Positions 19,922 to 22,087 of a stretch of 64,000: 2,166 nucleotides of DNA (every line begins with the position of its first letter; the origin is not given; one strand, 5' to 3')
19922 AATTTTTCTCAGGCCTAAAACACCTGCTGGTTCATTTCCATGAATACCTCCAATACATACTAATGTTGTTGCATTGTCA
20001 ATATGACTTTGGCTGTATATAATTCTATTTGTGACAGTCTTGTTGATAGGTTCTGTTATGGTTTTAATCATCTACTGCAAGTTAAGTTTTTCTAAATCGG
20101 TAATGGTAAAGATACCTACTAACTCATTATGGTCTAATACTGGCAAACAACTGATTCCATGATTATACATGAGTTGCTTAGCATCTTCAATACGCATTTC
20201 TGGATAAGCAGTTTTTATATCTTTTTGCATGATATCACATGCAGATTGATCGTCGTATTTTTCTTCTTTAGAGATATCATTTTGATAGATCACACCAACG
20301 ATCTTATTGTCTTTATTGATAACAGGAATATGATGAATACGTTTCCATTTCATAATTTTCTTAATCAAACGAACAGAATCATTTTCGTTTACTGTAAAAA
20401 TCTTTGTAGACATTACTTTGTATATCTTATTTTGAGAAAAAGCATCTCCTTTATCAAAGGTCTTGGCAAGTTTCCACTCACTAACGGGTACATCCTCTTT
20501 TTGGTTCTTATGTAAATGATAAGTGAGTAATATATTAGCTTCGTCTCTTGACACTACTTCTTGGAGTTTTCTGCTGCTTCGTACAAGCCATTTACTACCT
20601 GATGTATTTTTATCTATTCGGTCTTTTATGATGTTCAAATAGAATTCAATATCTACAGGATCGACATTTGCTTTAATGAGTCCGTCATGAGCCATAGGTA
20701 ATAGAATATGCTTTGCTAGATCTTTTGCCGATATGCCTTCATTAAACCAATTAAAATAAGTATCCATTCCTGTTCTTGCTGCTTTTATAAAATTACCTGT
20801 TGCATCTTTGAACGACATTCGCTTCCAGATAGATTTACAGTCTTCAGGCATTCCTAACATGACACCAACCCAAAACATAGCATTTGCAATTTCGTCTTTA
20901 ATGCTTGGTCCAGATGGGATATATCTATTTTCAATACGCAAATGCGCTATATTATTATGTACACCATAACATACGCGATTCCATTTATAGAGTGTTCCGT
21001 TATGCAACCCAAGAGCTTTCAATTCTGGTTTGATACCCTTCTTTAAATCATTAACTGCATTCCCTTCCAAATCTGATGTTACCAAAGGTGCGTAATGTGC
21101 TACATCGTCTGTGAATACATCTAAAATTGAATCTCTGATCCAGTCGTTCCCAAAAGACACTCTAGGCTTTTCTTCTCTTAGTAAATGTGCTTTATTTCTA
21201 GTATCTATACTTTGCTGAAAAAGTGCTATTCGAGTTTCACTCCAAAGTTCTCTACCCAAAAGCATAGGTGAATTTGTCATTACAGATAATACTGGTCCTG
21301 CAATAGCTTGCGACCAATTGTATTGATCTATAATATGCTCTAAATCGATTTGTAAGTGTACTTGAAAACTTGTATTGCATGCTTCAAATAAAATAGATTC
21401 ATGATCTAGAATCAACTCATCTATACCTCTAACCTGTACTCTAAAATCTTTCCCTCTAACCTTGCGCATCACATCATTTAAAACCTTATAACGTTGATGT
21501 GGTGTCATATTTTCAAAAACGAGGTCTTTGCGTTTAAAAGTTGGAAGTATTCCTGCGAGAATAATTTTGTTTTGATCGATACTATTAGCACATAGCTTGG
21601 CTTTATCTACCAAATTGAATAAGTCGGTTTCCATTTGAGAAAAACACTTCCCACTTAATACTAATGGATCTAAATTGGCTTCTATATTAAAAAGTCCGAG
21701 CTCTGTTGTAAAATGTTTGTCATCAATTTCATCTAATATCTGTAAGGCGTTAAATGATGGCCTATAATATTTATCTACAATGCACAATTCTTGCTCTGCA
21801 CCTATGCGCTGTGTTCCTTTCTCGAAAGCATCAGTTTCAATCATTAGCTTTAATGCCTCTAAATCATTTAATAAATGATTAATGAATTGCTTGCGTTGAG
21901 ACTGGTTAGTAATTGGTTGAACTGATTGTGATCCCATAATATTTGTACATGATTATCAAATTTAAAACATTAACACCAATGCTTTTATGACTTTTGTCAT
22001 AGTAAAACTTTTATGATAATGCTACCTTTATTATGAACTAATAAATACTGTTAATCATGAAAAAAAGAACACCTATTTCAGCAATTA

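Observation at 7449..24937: A Crp/Fnr-type palindrome at a fixed 29.5-bp offset from -7 boxes links cbb3 oxidase genes and uncharacterised stress genes into one putative low-oxygen regulon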

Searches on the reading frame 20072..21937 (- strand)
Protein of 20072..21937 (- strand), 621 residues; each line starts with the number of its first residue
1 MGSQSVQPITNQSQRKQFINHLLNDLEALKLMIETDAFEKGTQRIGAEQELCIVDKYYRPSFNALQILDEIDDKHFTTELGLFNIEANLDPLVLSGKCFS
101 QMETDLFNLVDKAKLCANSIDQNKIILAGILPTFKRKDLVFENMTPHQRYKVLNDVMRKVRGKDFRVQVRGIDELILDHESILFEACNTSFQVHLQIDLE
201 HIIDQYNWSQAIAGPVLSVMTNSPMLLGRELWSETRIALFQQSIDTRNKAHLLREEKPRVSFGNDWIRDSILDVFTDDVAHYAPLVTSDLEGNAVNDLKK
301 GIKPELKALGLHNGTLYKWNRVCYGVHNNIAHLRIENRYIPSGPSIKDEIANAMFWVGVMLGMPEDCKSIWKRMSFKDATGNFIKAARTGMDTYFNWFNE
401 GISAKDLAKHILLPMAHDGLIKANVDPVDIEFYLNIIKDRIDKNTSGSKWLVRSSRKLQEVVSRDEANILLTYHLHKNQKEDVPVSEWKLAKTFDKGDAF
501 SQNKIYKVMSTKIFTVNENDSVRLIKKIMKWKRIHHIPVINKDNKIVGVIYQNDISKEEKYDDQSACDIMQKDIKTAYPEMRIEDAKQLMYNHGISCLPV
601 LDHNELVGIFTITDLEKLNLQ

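Call 7: search_protein_families(library=pfam, proteins=[window:20072-21937:-])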
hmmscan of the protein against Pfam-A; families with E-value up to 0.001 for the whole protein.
window:20072-21937:- (621 aa): 1 family
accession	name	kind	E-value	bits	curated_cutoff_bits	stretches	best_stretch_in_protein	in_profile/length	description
PF00571.33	CBS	-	1.4e-26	93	24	2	568-615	3-51/57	CBS domain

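Call 9: search_protein_families(library=ncbifam, proteins=[window:20072-21937:-])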
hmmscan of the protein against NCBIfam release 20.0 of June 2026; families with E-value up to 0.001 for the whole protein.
window:20072-21937:- (621 aa): 18 families
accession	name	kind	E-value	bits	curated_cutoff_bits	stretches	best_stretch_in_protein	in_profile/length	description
NF041552.1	TF_PrdR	equivalog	4.1e-19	68.3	795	2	502-616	5-122/577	sigma-54 dependent transcriptional regulator PrdR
TIGR01302.1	IMP_dehydrog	equivalog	2.1e-12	46.7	481.5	1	502-565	142-206/450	IMP dehydrogenase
NF038279.1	TF_CBS_SpxR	exception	7e-10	38.2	600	1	498-613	186-299/427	CBS-HotDog domain-containing transcription factor SpxR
NF011443.0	PRK14869.1-5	equivalog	7.2e-10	37.9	335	1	505-555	249-300/546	putative manganese-dependent inorganic diphosphatase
NF011447.0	PRK14869.2-3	equivalog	4e-09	35.6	522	1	505-557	70-122/540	putative manganese-dependent inorganic diphosphatase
TIGR01186.1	proV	subfamily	4.5e-08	32.6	326.6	1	498-612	237-350/363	betaine/proline/choline family ABC transporter ATP-binding protein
NF053603.1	HhpR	exception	2.1e-07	30.5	520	0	560-617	218-276/282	CBS domain-containing high hydrostatic pressure regulator HhpR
NF005869.0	PRK07807.1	equivalog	3.8e-06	26.2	549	1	511-614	97-199/479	GuaB1 family IMP dehydrogenase-related protein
TIGR00393.1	kpsF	subfamily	5e-06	26.3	203.7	0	494-550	211-267/268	KpsF/GutQ family sugar-phosphate isomerase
NF011441.0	PRK14869.1-3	equivalog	7.3e-06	24.9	753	0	511-554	255-298/548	putative manganese-dependent inorganic diphosphatase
NF002505.0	PRK01862.1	equivalog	1.1e-05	24.3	482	1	504-609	448-560/577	ClcB-like voltage-gated chloride channel protein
NF053863.1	DS11_antiphage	equivalog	6.6e-05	22.2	260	1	487-616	60-189/305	CBS domain-containing anti-phage protein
NF011445.0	PRK14869.2-1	equivalog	0.00012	20.7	483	0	567-610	71-115/548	putative manganese-dependent inorganic diphosphatase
NF011442.0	PRK14869.1-4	equivalog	0.00012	20.7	400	0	508-555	252-299/543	putative manganese-dependent inorganic diphosphatase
NF011440.0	PRK14869.1-2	equivalog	0.00013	20.8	746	0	506-559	244-298/541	putative manganese-dependent inorganic diphosphatase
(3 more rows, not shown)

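Call 34: search_solved_structures(query=window:20072-21937:-, max_evalue=0.01)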
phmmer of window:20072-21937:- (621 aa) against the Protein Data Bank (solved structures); distinct sequences matched with E-value up to 0.01: 37.
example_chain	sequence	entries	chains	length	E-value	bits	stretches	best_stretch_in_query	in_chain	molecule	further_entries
3kh5_A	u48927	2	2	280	8.6e-15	57.4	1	504-618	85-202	protein MJ1225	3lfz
9qs7_A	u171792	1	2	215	2.5e-13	52.6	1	506-616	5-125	Acetoin utilization protein AcuB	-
9s4v_A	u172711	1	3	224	3.1e-13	52.2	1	507-616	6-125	Acetoin utilization protein AcuB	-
3ddj_A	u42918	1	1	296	1.4e-11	46.8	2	505-614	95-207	CBS domain-containing protein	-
9s4w_A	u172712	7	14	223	6.4e-11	44.6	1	507-617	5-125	AcuB from Geobacillus stearothermophilus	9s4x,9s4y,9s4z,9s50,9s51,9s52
9zni_6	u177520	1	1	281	2.3e-10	42.8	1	506-616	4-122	CBS domain-containing protein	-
3kpc_A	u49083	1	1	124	8.2e-10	41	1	508-618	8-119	Uncharacterized protein MJ0100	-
3kpb_A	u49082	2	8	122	8.5e-10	40.9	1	508-618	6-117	Uncharacterized protein MJ0100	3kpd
9znf_4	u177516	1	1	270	2.4e-09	39.4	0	503-555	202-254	CBS domain-containing protein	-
2cu0_A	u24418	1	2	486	1.1e-07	34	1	501-563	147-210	Inosine-5'-monophosphate dehydrogenase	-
2p9m_A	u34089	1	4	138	1.6e-07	33.4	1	500-615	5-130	Hypothetical protein MJ0922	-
2o16_A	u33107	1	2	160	3.2e-07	32.4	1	514-615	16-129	Acetoin utilization protein AcuB, putative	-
5g5r_A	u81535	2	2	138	3.7e-07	32.2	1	508-618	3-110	SITE-2 PROTEASE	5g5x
7oj1_B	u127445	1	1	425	5.2e-07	31.7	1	525-618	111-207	Inosine-5'-monophosphate dehydrogenase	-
1vrd_A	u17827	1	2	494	6.7e-07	31.3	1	515-615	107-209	inosine-5'-monophosphate dehydrogenase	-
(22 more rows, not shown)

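Call 36: find_related_loci(query=window:20072-21937:-, collection=metagenome_contigs, flank=10000)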
Query window:20072-21937:- (621 aa) in metagenome_contigs; peptide patterns used: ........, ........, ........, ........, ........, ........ (x = any residue, [..] = any of these).
63 stretches matched a pattern; 13 encode a relative of the query (tblastn E <= 1e-3); 13 distinct loci.
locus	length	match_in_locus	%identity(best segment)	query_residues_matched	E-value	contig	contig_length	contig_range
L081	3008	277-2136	80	1-620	0e+0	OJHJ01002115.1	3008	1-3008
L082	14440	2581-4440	78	1-620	0e+0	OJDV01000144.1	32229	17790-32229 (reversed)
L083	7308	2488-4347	79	1-620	0e+0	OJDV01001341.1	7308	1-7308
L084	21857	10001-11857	73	1-619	0e+0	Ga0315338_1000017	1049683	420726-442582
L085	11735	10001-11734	78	1-578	0e+0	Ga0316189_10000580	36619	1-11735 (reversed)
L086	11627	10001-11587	80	1-529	0e+0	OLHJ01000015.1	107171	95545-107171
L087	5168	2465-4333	69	1-619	0e+0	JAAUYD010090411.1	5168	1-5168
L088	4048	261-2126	57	1-618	0e+0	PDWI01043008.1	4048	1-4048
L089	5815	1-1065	77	266-620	0e+0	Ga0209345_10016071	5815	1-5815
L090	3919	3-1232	64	211-619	0e+0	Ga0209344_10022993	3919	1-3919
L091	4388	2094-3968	43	1-615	1e-171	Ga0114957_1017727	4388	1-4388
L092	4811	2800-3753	60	307-618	1e-114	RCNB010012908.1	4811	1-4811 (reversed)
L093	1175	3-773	55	364-619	2e-94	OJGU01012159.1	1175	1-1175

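Call 39: find_homologous_proteins(query=window:20072-21937:-, max_evalue=1e-10)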
Query window:20072-21937:- (621 aa): 7980 proteins with E <= 1e-10 among 8000 candidates; the best 120 are listed.
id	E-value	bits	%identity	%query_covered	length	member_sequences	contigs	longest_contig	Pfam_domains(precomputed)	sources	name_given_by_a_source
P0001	0.0e+0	1422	100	100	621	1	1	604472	PF00571.34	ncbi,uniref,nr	ncbi:CBS domain-containing protein [uncultured Psychroserpens sp.]|uniref:CBS domain-containing prot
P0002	0.0e+0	1154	80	100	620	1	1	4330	PF00571.34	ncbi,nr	ncbi:MAG: CBS domain-containing protein [Psychroserpens sp.]|nr:CBS domain-containing protein [Psych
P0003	0.0e+0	1152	80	100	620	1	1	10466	PF00571.34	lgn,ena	-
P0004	0.0e+0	1147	80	100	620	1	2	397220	PF00571.34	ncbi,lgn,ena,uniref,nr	ncbi:CBS domain-containing protein [Psychroserpens mesophilus]|uniref:CBS domain-containing protein 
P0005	0.0e+0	1147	80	100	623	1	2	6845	PF00571.34,PF04107.19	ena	-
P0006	0.0e+0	1144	79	100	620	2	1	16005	PF00571.34,PF04107.19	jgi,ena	-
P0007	0.0e+0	1143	80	100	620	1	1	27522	PF00571.34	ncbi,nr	ncbi:MAG: CBS domain-containing protein [Algicola sp.]|nr:CBS domain-containing protein [Algicola sp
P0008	0.0e+0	1139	79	100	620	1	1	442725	PF00571.34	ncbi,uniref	ncbi:CBS domain-containing protein [Psychroserpens mesophilus]|uniref:CBS domain-containing protein 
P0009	0.0e+0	1139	78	100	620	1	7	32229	PF00571.34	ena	-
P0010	0.0e+0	1138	79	100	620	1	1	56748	PF00571.34,PF04107.19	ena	-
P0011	0.0e+0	1137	79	100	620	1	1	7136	PF00571.34,PF04107.19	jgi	jgi:CBS domain-containing protein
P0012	0.0e+0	1136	78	100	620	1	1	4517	PF00571.34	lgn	-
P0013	0.0e+0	1136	79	100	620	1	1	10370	PF00571.34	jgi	jgi:CBS domain-containing protein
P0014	0.0e+0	1135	79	100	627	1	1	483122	PF00571.34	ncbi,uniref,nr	ncbi:CBS domain-containing protein [Psychroserpens jangbogonensis]|uniref:CBS domain-containing prot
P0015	0.0e+0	1133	79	100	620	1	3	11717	PF00571.34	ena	-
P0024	0.0e+0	1121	78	100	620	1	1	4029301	PF00571.34,PF04107.19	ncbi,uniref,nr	ncbi:CBS domain-containing protein [Psychroserpens ponticola]|uniref:CBS domain-containing protein n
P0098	1.3e-263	894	60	100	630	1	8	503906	PF00571.34,PF04107.19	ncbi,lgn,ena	ncbi:MAG: CBS domain-containing protein [Aureibaculum sp.]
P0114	2.6e-261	886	61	100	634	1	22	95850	PF00571.34,PF04107.19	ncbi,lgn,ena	-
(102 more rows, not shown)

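Call 56: search_protein_families(library=pfam, proteins=[P0098, P0024, P0114], max_evalue=0.1)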
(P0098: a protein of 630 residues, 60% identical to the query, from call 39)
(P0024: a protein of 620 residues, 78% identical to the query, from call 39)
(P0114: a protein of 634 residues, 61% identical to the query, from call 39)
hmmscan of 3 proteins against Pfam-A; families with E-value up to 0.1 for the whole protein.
P0098 (630 aa): 1 family
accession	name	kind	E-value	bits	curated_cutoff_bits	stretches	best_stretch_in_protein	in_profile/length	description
PF00571.33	CBS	-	7.5e-26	90.7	24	2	570-621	1-53/57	CBS domain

P0024 (620 aa): 1 family
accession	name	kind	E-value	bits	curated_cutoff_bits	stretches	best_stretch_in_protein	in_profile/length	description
PF00571.33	CBS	-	2.3e-24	85.9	24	2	567-615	2-51/57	CBS domain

P0114 (634 aa): 2 families
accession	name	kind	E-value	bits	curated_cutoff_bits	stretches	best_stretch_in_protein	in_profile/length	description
PF00571.33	CBS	-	5.5e-26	91.1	24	2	570-621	1-53/57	CBS domain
PF04107.18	GCS2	-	0.0053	16.6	21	0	190-242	127-180/291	Glutamate-cysteine ligase family 2(GCS2)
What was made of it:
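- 18911..21937 (-): Operon of the 621-aa protein (X-CBS: uncharacterised 490-aa N-terminal domain plus a CBS pair, 20072-21937) and an AstE/AspA-family deacylase (18911-20071). A homologue gives GCS2 at only 16.6 bits (call 56).
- Tried and rejected: A homologue gave GCS2 at 16.6 bits, below the cut-off (call 56).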

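Call 58: search_solved_structures(query=A1, max_evalue=1)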
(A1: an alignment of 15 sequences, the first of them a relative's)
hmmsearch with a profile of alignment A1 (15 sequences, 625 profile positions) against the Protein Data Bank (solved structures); distinct sequences matched with E-value up to 1: 112 (the best 60 are shown).
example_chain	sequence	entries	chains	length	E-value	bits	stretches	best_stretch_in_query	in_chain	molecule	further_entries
3kh5_A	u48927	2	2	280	1.4e-24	89.6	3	499-622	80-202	protein MJ1225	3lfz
9zni_6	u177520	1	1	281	8.1e-20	73.9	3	505-621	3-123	CBS domain-containing protein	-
9znf_5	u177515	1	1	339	1.7e-19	72.9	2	501-620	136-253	CBS domain-containing protein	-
9qs7_A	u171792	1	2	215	2.9e-18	68.8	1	505-621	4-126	Acetoin utilization protein AcuB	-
9zni_7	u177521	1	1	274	3e-18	68.7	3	570-619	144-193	CBS domain-containing protein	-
9zng_7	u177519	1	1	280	3.1e-18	68.7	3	570-619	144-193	CBS domain-containing protein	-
9s4v_A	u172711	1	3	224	4.9e-18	68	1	505-621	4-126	Acetoin utilization protein AcuB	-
9znf_4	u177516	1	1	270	1.2e-16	63.4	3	520-621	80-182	CBS domain-containing protein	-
2o16_A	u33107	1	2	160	2.3e-16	62.5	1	504-622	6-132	Acetoin utilization protein AcuB, putative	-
3ddj_A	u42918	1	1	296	3.2e-16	62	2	513-617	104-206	CBS domain-containing protein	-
2yzq_A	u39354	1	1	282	5.2e-16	61.3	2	502-621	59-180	Putative uncharacterized protein PH1780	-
9sr9_H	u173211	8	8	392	1e-15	60.3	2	515-619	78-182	Dehydrogenase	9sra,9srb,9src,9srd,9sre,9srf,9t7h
5g5r_A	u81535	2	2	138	3.2e-15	58.7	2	570-623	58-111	SITE-2 PROTEASE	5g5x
9s4w_A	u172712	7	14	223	5.1e-15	58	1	508-621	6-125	AcuB from Geobacillus stearothermophilus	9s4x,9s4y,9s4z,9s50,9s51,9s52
3kpb_A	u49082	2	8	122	6.8e-15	57.6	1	515-622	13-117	Uncharacterized protein MJ0100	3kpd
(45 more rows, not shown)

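Call 68: predict_structure(alignment_id=A1)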
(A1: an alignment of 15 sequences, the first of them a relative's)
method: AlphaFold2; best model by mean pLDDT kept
length: 621 residues; sequences in the alignment: 15
mean_pLDDT: 60.5   pTM: 0.58
mean pLDDT of the five models: 60.5, 57.9, 54.3, 53.1, 44.9
residues with pLDDT >= 90: 44; 70-90: 186; 50-70: 179; < 50: 212
segments of 3 or more residues with pLDDT < 50: 1-9, 36-40, 129-189, 222-290, 301-336, 449-459, 494-501
pLDDT, mean of each block of 10 residues (from residue 1): 33 58 54 51 67 73 80 71 69 87 90 92 71 38 40 45 36 27 38 59 57 69 38 29 25 23 35 34 35 53 39 27 36 47 72 86 70 52 55 63 80 92 93 91 65 47 52 65 69 47 64 78 83 79 83 68 80 80 85 84 71 68 34
secondary structure, 60 per line:
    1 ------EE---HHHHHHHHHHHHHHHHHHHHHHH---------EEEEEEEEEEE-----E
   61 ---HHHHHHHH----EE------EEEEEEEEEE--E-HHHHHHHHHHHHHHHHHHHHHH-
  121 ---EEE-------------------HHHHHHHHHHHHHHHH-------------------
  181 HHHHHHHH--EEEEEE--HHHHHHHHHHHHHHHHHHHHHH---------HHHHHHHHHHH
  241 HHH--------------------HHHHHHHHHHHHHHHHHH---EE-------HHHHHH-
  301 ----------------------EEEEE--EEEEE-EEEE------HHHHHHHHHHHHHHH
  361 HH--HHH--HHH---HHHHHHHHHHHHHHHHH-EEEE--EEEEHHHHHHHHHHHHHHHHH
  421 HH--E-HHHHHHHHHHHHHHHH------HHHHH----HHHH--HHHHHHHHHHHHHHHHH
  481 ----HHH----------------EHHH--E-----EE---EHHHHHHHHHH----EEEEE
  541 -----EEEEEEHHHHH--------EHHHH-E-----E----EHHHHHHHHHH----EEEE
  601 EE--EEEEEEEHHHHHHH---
elements in order: H12-34 E44-54 H64-71 E84-93 H98-119 E124-126 H146-161 H181-188 E191-196 H199-220 H230-243 H264-281 H294-299 E323-327 E330-334 E336-339 H346-362 H376-392 E394-397 E400-403 H404-422 H427-442 H449-453 H458-461 H464-480 H522-531 E536-540 E546-551 H552-556 H566-569 H583-592 E597-602 E605-611 H612-618
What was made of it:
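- Tried and rejected: The AlphaFold model was poor, with pLDDT 60.5 (call 68).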

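Call 70: fold_search(model_id=the predicted structure, library=pdb)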
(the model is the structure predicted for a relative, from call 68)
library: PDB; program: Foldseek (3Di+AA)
matches with E <= 10: 622; with E <= 0.001: 315
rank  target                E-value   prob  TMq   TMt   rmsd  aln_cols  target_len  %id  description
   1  9s4v_A                1.0e-08  1.00  0.18  0.50   2.2       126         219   29  AcuB from Bacillus subtilis with AMP and ADP (released 2026-02-25)
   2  9s4v_C                1.4e-08  1.00  0.18  0.54   1.5       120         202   29  AcuB from Bacillus subtilis with AMP and ADP (released 2026-02-25)
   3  9qs7_B                3.1e-08  1.00  0.18  0.54   1.6       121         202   29  AcuB,Acetoin utilization protein (released 2026-02-18)
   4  2o16_B                3.1e-08  1.00  0.18  0.74   2.7       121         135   23  Crystal structure of a putative acetoin utilization protein (AcuB) from Vibrio cholerae (released 2006-12-12)
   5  9qs7_A                4.8e-08  1.00  0.18  0.53   1.9       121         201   29  AcuB,Acetoin utilization protein (released 2026-02-18)
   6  9s4v_B                5.9e-08  1.00  0.18  0.49   2.9       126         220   28  AcuB from Bacillus subtilis with AMP and ADP (released 2026-02-25)
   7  2p9m_D                1.1e-07  1.00  0.18  0.80   1.9       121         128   28  Crystal structure of conserved hypothetical protein MJ0922 from Methanocaldococcus jannaschii DSM 2661 (released 2007-07-03)
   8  9s50_B                1.2e-07  1.00  0.18  0.52   2.4       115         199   26  AcuB from Geobacillus stearothermophilus with AMP and ATP (released 2026-02-25)
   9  2yzi_A                1.3e-07  1.00  0.18  0.82   2.0       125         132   25  Crystal structure of uncharacterized conserved protein from Pyrococcus horikoshii (released 2007-11-06)
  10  9s52_B                1.4e-07  1.00  0.18  0.53   2.1       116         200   27  AcuB from Geobacillus stearothermophilus with AMP (released 2026-02-25)
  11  4fry_B                1.6e-07  1.00  0.18  0.77   2.4       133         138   26  The structure of a putative signal-transduction protein with CBS domains from Burkholderia ambifaria MC40-6 (released 2012-07-11)
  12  3kpb_A                2.4e-07  1.00  0.18  0.84   2.3       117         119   27  Crystal Structure of the CBS domain pair of protein MJ0100 in complex with 5 -methylthioadenosine and S-adenosyl-L-met (released 2010-01-12)
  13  9s51_A                2.5e-07  1.00  0.18  0.52   2.2       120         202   25  AcuB from Geobacillus stearothermophilus with ADP and ATP (released 2026-02-25)
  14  5g5r_A                2.5e-07  1.00  0.17  0.78   2.0       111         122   27  CBS domain tandem of site-2 protease from Archaeoglobus fulgidus in complex with llama Nanobody - apo form (released 2017-05-24)
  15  2o16_A                2.7e-07  1.00  0.18  0.78   2.7       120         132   24  Crystal structure of a putative acetoin utilization protein (AcuB) from Vibrio cholerae (released 2006-12-12)
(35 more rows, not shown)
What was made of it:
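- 18911..21937 (-): Structure prediction and fold search were inconclusive (calls 68, 70).
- Closest known: DosR dormancy regulon of Mycobacterium tuberculosis. Same: A low-oxygen regulon rich in USPs and including a stand-alone CBS-pair protein (Hrp1/Rv2626c appears among the CBS structural matches in calls 34, 58 and 70).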

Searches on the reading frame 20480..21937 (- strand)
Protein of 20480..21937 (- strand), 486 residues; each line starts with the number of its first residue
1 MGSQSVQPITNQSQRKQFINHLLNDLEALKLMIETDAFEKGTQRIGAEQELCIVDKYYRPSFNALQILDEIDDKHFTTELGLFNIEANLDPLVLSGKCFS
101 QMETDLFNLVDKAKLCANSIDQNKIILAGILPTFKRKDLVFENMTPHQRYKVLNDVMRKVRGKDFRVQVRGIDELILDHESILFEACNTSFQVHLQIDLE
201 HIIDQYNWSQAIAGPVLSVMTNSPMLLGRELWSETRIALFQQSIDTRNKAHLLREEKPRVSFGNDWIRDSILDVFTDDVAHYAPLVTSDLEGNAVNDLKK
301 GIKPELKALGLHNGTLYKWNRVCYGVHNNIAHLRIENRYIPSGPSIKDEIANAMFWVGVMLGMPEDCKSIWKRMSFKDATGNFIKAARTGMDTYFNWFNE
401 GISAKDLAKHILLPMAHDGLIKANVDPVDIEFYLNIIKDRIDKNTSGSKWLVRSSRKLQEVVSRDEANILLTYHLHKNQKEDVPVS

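Call 35: search_protein_families(library=pfam, proteins=[window:20480-21937:-], max_evalue=1)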
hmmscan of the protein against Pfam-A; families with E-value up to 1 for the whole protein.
window:20480-21937:- (486 aa): 0 families
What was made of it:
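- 18911..21937 (-): The N-terminal domain has no Pfam hit (call 35).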
